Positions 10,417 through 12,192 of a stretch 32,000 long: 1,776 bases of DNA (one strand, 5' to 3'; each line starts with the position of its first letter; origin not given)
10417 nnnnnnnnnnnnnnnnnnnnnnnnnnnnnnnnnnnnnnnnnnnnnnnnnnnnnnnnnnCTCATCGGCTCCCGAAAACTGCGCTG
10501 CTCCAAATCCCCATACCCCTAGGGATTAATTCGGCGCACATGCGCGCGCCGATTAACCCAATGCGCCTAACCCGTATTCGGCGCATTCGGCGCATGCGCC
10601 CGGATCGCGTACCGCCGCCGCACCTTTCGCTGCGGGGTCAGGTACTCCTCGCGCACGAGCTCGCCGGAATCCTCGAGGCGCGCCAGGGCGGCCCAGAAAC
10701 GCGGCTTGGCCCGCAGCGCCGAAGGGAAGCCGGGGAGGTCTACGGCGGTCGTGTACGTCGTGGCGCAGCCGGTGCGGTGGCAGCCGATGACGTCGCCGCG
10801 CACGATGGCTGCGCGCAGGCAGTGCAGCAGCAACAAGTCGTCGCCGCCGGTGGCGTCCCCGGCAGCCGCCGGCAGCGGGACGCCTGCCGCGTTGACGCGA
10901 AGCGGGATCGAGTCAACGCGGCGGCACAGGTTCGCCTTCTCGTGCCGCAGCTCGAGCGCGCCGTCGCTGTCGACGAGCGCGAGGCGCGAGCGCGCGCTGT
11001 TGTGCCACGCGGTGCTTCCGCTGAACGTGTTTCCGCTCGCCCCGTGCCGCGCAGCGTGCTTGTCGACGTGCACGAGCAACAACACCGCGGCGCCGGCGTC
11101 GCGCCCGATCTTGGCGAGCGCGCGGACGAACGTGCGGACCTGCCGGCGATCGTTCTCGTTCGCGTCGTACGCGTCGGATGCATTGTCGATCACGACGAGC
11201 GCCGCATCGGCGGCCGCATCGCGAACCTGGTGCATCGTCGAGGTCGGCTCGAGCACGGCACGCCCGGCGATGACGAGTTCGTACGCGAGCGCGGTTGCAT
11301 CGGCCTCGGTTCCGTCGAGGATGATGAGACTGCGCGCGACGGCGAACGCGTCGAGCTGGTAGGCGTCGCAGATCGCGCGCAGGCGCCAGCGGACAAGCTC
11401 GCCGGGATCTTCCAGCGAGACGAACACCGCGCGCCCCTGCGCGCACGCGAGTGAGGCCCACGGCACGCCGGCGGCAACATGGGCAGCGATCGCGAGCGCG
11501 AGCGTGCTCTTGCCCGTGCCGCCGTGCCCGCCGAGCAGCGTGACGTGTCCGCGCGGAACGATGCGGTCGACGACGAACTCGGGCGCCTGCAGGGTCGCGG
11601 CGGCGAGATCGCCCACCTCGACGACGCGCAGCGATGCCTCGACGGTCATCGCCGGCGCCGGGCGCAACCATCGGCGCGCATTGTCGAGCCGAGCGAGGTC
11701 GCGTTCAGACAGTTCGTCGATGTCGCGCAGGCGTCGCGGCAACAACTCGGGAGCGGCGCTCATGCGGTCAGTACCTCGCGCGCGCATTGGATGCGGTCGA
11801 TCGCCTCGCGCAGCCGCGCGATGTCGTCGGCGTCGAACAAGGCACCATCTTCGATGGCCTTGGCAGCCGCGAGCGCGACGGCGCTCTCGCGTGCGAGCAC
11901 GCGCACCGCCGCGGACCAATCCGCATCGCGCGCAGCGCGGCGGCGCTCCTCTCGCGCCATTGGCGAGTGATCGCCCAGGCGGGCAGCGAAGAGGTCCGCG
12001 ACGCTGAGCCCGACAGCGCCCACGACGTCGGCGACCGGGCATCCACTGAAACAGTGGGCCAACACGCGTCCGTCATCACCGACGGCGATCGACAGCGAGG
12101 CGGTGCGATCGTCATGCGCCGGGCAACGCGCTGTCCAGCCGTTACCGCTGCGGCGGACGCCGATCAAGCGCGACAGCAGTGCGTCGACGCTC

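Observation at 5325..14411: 9.1-kb island inserted in the 3' end of tRNA-Leu(UAA), bounded by a 14-bp direct repeat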

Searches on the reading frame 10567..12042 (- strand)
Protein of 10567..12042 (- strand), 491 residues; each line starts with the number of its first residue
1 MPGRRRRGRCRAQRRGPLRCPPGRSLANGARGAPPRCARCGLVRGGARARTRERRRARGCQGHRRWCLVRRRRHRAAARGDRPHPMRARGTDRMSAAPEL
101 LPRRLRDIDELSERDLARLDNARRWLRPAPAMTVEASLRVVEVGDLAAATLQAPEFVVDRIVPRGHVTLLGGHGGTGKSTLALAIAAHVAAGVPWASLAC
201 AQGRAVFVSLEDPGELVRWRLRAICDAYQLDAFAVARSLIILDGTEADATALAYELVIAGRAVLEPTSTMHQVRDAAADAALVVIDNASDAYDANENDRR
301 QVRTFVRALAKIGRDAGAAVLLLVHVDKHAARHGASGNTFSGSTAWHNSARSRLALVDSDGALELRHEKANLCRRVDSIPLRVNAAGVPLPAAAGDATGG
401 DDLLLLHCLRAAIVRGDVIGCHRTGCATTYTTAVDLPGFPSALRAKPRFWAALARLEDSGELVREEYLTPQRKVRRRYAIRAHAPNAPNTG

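Call 8: search_protein_families(library=pfam, proteins=[window:10567-12042:-], max_evalue=0.01)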
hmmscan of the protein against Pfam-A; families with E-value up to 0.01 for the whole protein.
window:10567-12042:- (491 aa): 6 families
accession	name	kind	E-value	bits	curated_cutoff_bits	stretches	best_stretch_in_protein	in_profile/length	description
PF13481.12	AAA_25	-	7.6e-34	117.5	27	1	141-330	10-194/195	AAA domain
PF03796.21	DnaB_C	-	4.7e-05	23.3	27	1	164-329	18-181/255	DnaB-like helicase C terminal domain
PF06745.19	ATPase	-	6.4e-05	22.9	26.6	1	162-330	16-168/231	KaiC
PF13191.12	AAA_16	-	0.0021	19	32.6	1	164-294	23-147/167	AAA ATPase domain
PF06068.19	TIP49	-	0.0033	17.1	23.8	1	165-201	50-86/347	TIP49 P-loop domain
PF25199.1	nSTAND_NTPase5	-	0.0072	16.6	34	0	163-191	39-67/145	Novel STAND NTPase 5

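Call 24: search_protein_families(library=phrogs, proteins=[window:10567-11763:-], max_evalue=0.01)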
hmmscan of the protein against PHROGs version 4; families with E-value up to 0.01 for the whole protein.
window:10567-11763:- (398 aa): 15 families
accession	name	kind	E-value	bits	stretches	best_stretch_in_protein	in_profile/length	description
phrog_906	-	DNA, RNA and nucleotide metabolism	1.8e-25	90.9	1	58-266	513-699/872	DNA polymerase/primase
phrog_2850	-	unknown function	4.5e-16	59.8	1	61-247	147-321/465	-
phrog_3123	-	unknown function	3.1e-15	56.7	1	46-263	315-536/583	-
phrog_6357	-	unknown function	3.2e-12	47.3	1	57-261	20-185/321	-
phrog_25693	-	unknown function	7.5e-12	45.6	1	63-243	41-219/405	-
phrog_239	-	DNA, RNA and nucleotide metabolism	1.5e-11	45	1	69-263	355-553/801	DNA primase/helicase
phrog_2597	-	DNA, RNA and nucleotide metabolism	2e-10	40.8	1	57-265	352-546/747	DNA primase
phrog_1284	-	unknown function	5.4e-10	40.1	1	60-239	23-190/306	-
phrog_3228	-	DNA, RNA and nucleotide metabolism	1.2e-08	34.8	1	57-278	359-573/766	replicative helicase-primase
phrog_243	-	DNA, RNA and nucleotide metabolism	9.6e-08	32.3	1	71-237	34-195/273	DnaB-like replicative helicase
phrog_19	-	DNA, RNA and nucleotide metabolism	3.1e-05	24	1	69-130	350-402/621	DnaB-like replicative helicase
phrog_1979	-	unknown function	0.00011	22.5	0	187-235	194-242/380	-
phrog_13004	-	unknown function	0.0008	19.3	1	63-131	124-193/363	-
phrog_5482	-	unknown function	0.0021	17.9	0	186-258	163-241/341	-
phrog_6012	-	DNA, RNA and nucleotide metabolism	0.0023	18.2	1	68-258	144-321/447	DNA helicase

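Call 26: find_related_loci(query=window:10567-11763:-, collection=viral_contigs, flank=10000)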
Query window:10567-11763:- (398 aa) in viral_contigs; peptide patterns used: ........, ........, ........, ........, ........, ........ (x = any residue, [..] = any of these).
10 stretches matched a pattern, but none encodes a relative of the query by tblastn (E <= 1e-3).

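Call 30: find_homologous_proteins(query=window:10567-11763:-, max_evalue=1e-20)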
Query window:10567-11763:- (398 aa): 894 proteins with E <= 1e-20 among 8000 candidates; the best 120 are listed.
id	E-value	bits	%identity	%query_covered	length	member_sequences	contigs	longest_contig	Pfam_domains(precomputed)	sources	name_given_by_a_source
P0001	7.4e-255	863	100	100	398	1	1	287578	PF13481.13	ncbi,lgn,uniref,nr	ncbi:AAA family ATPase [Dokdonella fugitiva]|uniref:AAA domain-containing protein n=1 Tax=Dokdonella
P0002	3.3e-162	558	67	98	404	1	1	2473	PF13481.13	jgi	jgi:hypothetical protein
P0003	1.2e-157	543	67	100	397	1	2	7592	PF06745.20,PF03796.22,PF13481.13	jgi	jgi:KaiC/GvpD/RAD55 family RecA-like ATPase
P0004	1.5e-152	526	69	89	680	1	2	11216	PF03796.22,PF08707.17,PF13481.13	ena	-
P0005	1.1e-148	514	64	98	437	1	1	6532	PF03796.22,PF13481.13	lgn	-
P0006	1.5e-134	467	61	98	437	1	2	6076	PF13481.13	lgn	-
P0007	4.8e-133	462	61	95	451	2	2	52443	PF13481.13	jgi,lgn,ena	-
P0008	1.2e-129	451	62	87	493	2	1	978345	PF13481.13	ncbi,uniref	ncbi:AAA family ATPase [Dokdonella sp.]|uniref:AAA family ATPase n=1 Tax=Dokdonella sp. TaxID=229171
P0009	3.8e-114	400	54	94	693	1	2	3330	PF06745.20,PF16793.11,PF13481.13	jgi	-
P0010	2.0e-112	394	57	88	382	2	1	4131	PF13481.13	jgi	jgi:hypothetical protein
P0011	1.6e-108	381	56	89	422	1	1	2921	PF06745.20,PF13481.13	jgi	jgi:hypothetical protein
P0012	5.1e-105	370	54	89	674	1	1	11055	PF08707.17,PF16793.11,PF13481.13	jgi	jgi:hypothetical protein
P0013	2.5e-102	361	52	91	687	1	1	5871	PF13481.13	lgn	-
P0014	5.1e-99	350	50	88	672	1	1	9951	PF06745.20,PF16793.11,PF13481.13,PF08708.17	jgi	jgi:KaiC/GvpD/RAD55 family RecA-like ATPase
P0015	1.3e-98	349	54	88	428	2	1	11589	PF06745.20,PF13481.13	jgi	jgi:KaiC/GvpD/RAD55 family RecA-like ATPase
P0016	1.5e-95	339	53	89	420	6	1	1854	PF06745.20,PF13481.13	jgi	jgi:hypothetical protein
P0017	7.2e-93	330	50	88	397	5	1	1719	PF13481.13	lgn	-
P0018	1.3e-92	329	52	86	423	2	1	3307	PF13481.13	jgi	jgi:hypothetical protein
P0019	1.5e-92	329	46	97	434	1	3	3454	PF06745.20,PF13481.13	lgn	-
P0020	2.0e-92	328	48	92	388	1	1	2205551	PF06745.20,PF03796.22,PF13481.13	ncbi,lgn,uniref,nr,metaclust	ncbi:AAA domain-containing protein [Pseudoxanthomonas sp. CF385]|uniref:AAA family ATPase n=1 Tax=Ps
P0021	3.8e-92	327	49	91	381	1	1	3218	PF13481.13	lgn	-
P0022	1.1e-91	326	52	86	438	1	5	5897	PF13481.13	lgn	-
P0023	1.3e-91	326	49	87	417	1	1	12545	PF13481.13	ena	-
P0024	2.5e-91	325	49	88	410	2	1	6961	PF06745.20,PF03796.22,PF13481.13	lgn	-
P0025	4.2e-91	324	48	90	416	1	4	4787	PF06745.20,PF13481.13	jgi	jgi:hypothetical protein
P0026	5.9e-91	323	50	87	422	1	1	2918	PF13481.13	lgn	-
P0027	2.2e-90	322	45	95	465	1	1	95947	PF06745.20,PF13481.13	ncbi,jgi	-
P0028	2.8e-90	321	51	87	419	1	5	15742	PF06745.20,PF13481.13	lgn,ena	-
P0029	6.2e-90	320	47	96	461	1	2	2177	PF06745.20,PF03796.22,PF13481.13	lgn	-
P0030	1.5e-89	319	52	85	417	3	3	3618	PF06745.20,PF13481.13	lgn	-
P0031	2.9e-89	318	50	88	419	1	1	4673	PF06745.20,PF13481.13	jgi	jgi:hypothetical protein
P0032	3.5e-89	318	51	88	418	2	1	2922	PF13481.13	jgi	jgi:RecA-family ATPase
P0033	4.1e-89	317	49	91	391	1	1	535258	PF13481.13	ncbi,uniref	ncbi:AAA family ATPase [Fulvimonas yonginensis]|uniref:AAA family ATPase n=1 Tax=Fulvimonas yonginen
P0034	7.1e-89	317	50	88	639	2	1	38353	PF06745.20,PF09250.17,PF13481.13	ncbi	ncbi:MAG: AAA family ATPase [Rhodanobacteraceae bacterium]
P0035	7.9e-89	316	49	88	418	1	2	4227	PF06745.20,PF03796.22,PF13481.13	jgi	jgi:hypothetical protein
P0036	1.9e-88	315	50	86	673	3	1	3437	PF08707.17,PF09250.17,PF13481.13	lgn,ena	-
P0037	2.0e-88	315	50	87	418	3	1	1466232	PF06745.20,PF13481.13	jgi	jgi:KaiC/GvpD/RAD55 family RecA-like ATPase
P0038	3.0e-88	315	45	94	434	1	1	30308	PF13481.13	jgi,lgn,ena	-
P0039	3.3e-88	314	49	87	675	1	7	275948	PF08707.17,PF09250.17,PF13481.13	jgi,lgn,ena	-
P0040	3.6e-88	314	49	86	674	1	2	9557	PF08707.17,PF09250.17,PF13481.13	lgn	-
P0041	4.3e-88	314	50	86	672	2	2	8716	PF08707.17,PF09250.17,PF13481.13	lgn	-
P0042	4.5e-88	314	49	91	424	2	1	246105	PF06745.20,PF13481.13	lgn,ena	-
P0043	5.9e-88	314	51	85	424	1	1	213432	PF06745.20,PF13481.13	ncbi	-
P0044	7.7e-88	313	48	90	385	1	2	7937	PF06745.20,PF13481.13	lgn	-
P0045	9.0e-88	313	51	81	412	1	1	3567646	PF13481.13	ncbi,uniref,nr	ncbi:hypothetical protein TspCOW1_07400 [Thiohalobacter sp. COW1]|uniref:AAA family ATPase n=1 Tax=T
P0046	9.7e-88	313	51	88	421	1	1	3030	PF13481.13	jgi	jgi:hypothetical protein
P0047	2.3e-87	312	49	87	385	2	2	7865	PF13481.13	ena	-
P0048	3.3e-87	311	50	85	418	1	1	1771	PF13481.13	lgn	-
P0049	4.6e-87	311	49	87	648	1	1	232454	PF09250.17,PF13481.13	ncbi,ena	-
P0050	5.4e-87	310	50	86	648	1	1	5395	PF06745.20,PF08707.17,PF09250.17,PF13481.13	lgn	-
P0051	6.5e-87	310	52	82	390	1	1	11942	PF06745.20,PF13481.13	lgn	-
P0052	8.4e-87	310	49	84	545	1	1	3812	PF00772.27,PF13481.13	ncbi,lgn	-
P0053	9.6e-87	310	48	86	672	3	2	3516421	PF08707.17,PF09250.17,PF13481.13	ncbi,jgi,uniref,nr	ncbi:bifunctional DNA primase/polymerase [Rhodanobacter thiooxydans]|jgi:hypothetical protein|uniref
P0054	9.6e-87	310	49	84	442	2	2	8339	PF06745.20,PF13481.13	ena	-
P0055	9.9e-87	310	49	87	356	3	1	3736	PF06745.20,PF13481.13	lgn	-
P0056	1.1e-86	309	49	88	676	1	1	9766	PF08707.17,PF09250.17,PF13481.13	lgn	-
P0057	1.2e-86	309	48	88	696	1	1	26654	PF08707.17,PF09250.17,PF13481.13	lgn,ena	-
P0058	1.2e-86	309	49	88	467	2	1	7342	PF13481.13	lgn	-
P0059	1.4e-86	309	48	89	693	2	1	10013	PF08707.17,PF09250.17,PF13481.13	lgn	-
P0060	1.5e-86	309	47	95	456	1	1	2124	PF13481.13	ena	-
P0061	2.0e-86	309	50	86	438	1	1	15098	PF06745.20,PF13481.13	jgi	jgi:KaiC/GvpD/RAD55 family RecA-like ATPase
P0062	4.3e-86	307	55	68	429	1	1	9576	PF06745.20,PF13481.13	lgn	-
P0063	6.0e-86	307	60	63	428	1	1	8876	PF13481.13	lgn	-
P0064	1.2e-85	306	50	87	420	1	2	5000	PF06745.20,PF13481.13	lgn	-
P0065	1.7e-85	306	46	89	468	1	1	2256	PF08707.17,PF13481.13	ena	-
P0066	1.9e-85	305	47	86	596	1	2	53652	PF13481.13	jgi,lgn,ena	-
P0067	2.0e-85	305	48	89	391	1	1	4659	PF06745.20,PF13481.13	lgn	-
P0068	2.1e-85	305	47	88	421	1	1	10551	PF13481.13,PF13556.13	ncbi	-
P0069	2.7e-85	305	46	98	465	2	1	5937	PF03796.22,PF13481.13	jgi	-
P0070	4.6e-85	304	46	90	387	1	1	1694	PF06745.20,PF03796.22,PF13481.13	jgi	jgi:RecA-family ATPase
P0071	4.7e-85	304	49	84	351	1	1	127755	PF13481.13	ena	-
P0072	5.2e-85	304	47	88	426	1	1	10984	PF08423.18,PF13481.13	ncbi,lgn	-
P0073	5.2e-85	304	49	91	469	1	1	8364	PF13481.13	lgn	-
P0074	7.5e-85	303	48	87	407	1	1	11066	PF06745.20,PF13481.13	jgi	-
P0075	8.8e-85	303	49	86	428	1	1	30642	PF13481.13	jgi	-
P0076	1.1e-84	303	50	87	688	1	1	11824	PF08707.17,PF09250.17,PF13481.13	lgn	-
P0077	1.2e-84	303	48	86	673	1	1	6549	PF08707.17,PF09250.17,PF13481.13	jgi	jgi:hypothetical protein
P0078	1.2e-84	303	48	88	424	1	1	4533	PF13481.13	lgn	-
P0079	1.3e-84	303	52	80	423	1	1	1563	PF13481.13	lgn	-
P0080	1.5e-84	302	47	89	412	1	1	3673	PF13481.13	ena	-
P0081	1.6e-84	302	47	86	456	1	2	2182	PF13481.13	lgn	-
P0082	2.3e-84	302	45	94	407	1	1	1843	PF13481.13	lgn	-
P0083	2.7e-84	302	49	88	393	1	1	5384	PF13481.13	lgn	-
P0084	3.2e-84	301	48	89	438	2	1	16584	PF13481.13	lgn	-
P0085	3.8e-84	301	50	81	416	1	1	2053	PF06745.20,PF13481.13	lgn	-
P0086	3.9e-84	301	46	89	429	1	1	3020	PF06745.20,PF13481.13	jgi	-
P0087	4.8e-84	301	47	84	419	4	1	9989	PF06745.20,PF13481.13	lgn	-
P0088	6.0e-84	300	48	92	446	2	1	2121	PF06745.20,PF13481.13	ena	-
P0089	6.2e-84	300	49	86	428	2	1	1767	PF06745.20,PF13481.13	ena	-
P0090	1.0e-83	300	51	87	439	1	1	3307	PF13481.13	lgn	-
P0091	1.2e-83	299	45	90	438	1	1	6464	PF13481.13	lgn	-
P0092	1.5e-83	299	49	88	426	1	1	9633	PF13481.13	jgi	jgi:hypothetical protein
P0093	3.0e-83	298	48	88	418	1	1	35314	PF06745.20,PF13481.13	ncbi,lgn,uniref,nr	ncbi:MAG: AAA family ATPase [Arenimonas sp.]|uniref:AAA family ATPase n=1 Tax=Arenimonas sp. TaxID=1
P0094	3.2e-83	298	47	89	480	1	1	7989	PF13481.13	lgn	-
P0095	4.0e-83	298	46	87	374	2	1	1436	PF13481.13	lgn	-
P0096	5.8e-83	297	46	89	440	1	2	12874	PF13481.13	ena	-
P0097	5.9e-83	297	47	95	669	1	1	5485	PF16793.11,PF13481.13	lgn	-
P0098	6.1e-83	297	49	90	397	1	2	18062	PF13481.13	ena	-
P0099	6.3e-83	297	48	86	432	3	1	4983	PF13481.13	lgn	-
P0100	7.2e-83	297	45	91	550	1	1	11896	PF06745.20,PF00772.27,PF13481.13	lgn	-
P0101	1.2e-82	296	45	90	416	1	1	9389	PF06745.20,PF13401.13,PF13481.13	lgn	-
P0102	1.3e-82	296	46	86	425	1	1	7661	PF06745.20,PF13481.13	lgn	-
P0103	1.5e-82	296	47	89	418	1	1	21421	PF06745.20,PF13481.13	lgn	-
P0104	1.5e-82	296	44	96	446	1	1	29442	PF13481.13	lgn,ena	-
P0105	1.8e-82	296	47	87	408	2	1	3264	PF13481.13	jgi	-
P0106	2.4e-82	295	49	85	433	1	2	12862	PF06745.20,PF13481.13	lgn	-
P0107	2.5e-82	295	47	88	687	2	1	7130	PF08707.17,PF09250.17,PF13481.13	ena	-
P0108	2.7e-82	295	45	91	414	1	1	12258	PF13481.13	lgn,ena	-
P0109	2.7e-82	295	46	90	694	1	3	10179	PF08707.17,PF09250.17,PF13481.13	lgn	-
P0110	3.0e-82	295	48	85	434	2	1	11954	PF06745.20,PF13401.13,PF13481.13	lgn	-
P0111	4.1e-82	294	46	88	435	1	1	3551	PF13481.13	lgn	-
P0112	4.5e-82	294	48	86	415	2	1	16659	PF13481.13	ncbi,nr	ncbi:MAG: AAA family ATPase [Rhizobium sp.]|nr:AAA family ATPase [Rhizobium sp.]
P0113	4.8e-82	294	46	88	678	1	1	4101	PF08707.17,PF09250.17,PF13481.13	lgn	-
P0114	7.9e-82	293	45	94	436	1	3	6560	PF13481.13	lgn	-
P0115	1.3e-81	293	49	85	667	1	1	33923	PF06745.20,PF13481.13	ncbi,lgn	-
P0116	1.3e-81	293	48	84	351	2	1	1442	PF13481.13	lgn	-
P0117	1.3e-81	293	46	88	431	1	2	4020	PF13481.13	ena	-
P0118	1.5e-81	292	47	93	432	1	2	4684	PF13481.13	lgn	-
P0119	1.7e-81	292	45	96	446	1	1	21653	PF13481.13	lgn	-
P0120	1.9e-81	292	49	89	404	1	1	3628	PF13481.13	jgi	jgi:KaiC/GvpD/RAD55 family RecA-like ATPase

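Call 31: find_encoding_contigs(protein=P0008, flank=10000, max_places=3)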
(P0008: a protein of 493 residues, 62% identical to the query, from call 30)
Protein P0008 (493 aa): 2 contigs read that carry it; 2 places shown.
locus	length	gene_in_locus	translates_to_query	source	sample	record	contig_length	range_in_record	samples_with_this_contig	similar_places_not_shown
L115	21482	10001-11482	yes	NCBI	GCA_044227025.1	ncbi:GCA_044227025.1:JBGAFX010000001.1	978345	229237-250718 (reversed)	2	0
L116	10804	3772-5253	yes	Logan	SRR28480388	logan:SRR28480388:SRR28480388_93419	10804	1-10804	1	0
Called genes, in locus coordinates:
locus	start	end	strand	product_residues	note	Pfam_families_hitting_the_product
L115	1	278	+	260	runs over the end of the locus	PF00106:adh_short, PF08659:KR, PF23441:SDR (weak), PF13561:adh_short_C2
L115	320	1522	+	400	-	PF01734:Patatin, PF12536:DUF3734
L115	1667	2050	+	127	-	PF07719:TPR_2 (faint), PF13428:TPR_14 (faint), PF13432:TPR_16 (weak), PF23914:TPR_CcmH_CycH (weak), PF14559:TPR_19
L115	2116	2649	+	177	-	-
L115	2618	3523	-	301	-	PF03279:Lip_A_acyltrans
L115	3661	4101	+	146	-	PF02580:Tyr_Deacylase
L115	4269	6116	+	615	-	PF03979:Sigma70_r1_1, PF00140:Sigma70_r1_2, PF04546:Sigma70_ner, PF04542:Sigma70_r2, PF04539:Sigma70_r3, PF04545:Sigma70_r4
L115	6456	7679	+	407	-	PF13356:Arm-DNA-bind_3, PF22022:Phage_int_M, PF00589:Phage_integrase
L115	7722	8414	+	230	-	-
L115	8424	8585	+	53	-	-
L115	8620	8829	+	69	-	-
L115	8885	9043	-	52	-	-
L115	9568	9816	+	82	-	PF05930:Phage_AlpA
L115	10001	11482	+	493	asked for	PF13481:AAA_25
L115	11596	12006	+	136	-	-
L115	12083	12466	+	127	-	-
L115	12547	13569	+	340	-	-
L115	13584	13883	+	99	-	-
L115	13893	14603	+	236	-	-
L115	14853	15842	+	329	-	-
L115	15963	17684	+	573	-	PF00245:Alk_phosphatase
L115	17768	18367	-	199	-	PF13489:Methyltransf_23, PF08242:Methyltransf_12, PF13649:Methyltransf_25 (weak)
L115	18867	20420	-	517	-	PF16655:PhoD_N, PF09423:PhoD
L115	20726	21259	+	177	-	PF01257:2Fe-2S_thioredx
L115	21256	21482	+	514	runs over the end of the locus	PF01512:Complex1_51K, PF10589:NADH_4Fe-4S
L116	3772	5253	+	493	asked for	PF13481:AAA_25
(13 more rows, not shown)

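Call 32: find_encoding_contigs(protein=P0007, flank=10000, max_places=3)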
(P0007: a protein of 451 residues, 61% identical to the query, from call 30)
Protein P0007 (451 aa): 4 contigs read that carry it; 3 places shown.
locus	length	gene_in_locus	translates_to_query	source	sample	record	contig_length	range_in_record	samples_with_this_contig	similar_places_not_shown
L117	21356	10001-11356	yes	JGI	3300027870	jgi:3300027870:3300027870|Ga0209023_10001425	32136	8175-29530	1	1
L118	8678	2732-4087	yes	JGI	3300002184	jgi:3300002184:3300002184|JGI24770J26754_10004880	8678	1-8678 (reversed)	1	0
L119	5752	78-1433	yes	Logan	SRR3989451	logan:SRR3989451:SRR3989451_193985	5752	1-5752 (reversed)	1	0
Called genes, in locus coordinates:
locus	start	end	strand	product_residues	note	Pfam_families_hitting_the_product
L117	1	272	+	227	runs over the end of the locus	PF01618:MotA_ExbB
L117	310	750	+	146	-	PF02472:ExbD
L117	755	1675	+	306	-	PF13103:TonB_2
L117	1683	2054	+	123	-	PF13103:TonB_2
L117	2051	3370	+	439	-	PF04052:TolB_N, PF26550:Tricorn_2nd, PF07676:PD40 (weak), PF07676:PD40, PF26549:Tricorn_N (weak), PF26550:Tricorn_2nd, PF07676:PD40, PF26549:Tricorn_N, +2 more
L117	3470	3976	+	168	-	PF00691:OmpA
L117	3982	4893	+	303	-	PF16331:TolA_bind_tri, PF09976:TPR_21 (weak), PF13432:TPR_16 (weak), PF13174:TPR_6 (weak), PF13525:YfiO (weak), PF13432:TPR_16 (weak), PF14559:TPR_19 (weak), PF13174:TPR_6, +4 more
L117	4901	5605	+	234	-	PF04055:Radical_SAM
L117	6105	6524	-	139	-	-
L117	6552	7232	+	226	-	PF00733:Asn_synthase (weak), PF06508:QueC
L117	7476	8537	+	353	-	PF00589:Phage_integrase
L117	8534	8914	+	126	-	-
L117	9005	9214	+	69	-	-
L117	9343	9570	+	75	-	-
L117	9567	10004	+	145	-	-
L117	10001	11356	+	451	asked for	PF13481:AAA_25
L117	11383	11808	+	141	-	PF18932:DUF5681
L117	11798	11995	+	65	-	-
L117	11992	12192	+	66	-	-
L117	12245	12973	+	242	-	-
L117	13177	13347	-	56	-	-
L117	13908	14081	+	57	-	-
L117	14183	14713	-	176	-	PF01850:PIN (weak)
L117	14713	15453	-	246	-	-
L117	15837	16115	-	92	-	-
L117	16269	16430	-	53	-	-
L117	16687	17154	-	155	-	-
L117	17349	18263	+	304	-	PF13391:HNH_2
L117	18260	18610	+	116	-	PF12643:MazG-like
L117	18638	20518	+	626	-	PF09848:SLFN-g3_helicase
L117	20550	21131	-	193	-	PF00440:TetR_N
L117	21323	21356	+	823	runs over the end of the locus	PF02771:Acyl-CoA_dh_N, PF00441:Acyl-CoA_dh_1, PF09317:ACDH_C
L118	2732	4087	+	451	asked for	PF13481:AAA_25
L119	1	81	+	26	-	?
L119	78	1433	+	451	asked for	PF13481:AAA_25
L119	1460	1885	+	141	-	PF18932:DUF5681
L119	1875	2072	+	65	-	-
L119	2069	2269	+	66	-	-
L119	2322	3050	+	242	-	-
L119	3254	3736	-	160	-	-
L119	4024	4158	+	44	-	-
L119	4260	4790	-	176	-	PF01850:PIN (weak)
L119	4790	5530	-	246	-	-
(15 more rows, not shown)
